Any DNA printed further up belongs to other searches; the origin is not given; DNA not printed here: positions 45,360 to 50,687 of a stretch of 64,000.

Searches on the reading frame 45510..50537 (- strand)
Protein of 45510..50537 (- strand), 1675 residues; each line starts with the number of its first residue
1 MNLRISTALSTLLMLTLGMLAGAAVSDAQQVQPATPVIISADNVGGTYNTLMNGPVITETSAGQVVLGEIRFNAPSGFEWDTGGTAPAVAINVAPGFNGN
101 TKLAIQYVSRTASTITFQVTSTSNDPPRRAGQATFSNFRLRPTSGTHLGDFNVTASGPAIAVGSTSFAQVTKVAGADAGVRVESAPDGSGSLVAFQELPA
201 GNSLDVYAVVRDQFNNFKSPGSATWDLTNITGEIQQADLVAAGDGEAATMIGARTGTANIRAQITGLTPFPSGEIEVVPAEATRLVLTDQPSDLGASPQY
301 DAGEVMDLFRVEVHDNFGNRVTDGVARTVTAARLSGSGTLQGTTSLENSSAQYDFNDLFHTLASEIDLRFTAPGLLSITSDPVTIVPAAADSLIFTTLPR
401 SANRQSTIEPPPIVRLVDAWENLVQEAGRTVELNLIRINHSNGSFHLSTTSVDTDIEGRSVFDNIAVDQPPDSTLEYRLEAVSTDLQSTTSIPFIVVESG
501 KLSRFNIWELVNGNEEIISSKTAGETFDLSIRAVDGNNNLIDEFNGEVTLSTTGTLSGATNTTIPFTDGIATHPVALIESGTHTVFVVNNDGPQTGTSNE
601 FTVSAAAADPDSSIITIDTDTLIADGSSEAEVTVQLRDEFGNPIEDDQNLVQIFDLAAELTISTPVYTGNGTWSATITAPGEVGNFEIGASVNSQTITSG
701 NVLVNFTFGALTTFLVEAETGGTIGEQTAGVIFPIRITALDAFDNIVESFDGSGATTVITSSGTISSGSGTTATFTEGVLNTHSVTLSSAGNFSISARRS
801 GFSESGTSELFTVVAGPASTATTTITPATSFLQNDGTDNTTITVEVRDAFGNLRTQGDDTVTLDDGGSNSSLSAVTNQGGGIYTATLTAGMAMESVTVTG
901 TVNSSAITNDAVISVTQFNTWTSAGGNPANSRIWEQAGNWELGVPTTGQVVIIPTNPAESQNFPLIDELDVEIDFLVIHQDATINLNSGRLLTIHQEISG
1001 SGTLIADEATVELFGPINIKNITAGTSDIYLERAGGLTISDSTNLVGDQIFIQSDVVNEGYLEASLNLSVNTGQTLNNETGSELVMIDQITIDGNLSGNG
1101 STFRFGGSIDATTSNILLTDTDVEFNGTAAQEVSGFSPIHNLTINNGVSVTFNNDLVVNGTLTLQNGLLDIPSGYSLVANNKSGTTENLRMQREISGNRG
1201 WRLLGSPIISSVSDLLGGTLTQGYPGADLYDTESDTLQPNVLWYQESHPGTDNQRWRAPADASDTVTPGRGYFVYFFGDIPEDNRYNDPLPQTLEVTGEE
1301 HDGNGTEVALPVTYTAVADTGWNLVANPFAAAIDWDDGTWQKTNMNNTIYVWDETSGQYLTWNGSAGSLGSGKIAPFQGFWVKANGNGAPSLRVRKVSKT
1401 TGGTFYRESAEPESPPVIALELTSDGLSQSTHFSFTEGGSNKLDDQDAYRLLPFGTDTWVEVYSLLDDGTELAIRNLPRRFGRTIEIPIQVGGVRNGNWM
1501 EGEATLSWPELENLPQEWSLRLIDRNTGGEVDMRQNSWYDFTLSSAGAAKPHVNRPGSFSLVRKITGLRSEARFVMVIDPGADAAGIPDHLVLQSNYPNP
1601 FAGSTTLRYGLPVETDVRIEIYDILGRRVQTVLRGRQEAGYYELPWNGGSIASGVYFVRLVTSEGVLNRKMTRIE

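Call 85: search_protein_families(library=pfam, proteins=[window:45510-50537:-], max_evalue=0.001)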
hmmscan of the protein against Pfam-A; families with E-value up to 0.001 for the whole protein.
window:45510-50537:- (1675 aa): 4 families
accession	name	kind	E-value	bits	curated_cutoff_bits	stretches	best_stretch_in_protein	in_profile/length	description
PF09134.16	Invasin_D3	-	8.7e-26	90.7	33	2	609-701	1-91/98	Invasin, domain 3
PF18565.7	Glyco_hydro2_C5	-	1.3e-07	31.8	32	0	825-864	3-42/103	Glycoside hydrolase family 2 C-terminal domain 5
PF18962.6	Por_Secre_tail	-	3.5e-07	30.9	27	1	1597-1669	2-71/75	Secretion system C-terminal sorting domain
PF02369.22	Big_1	-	4.3e-06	27.2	34.9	1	615-702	4-90/93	Bacterial Ig-like domain (group 1)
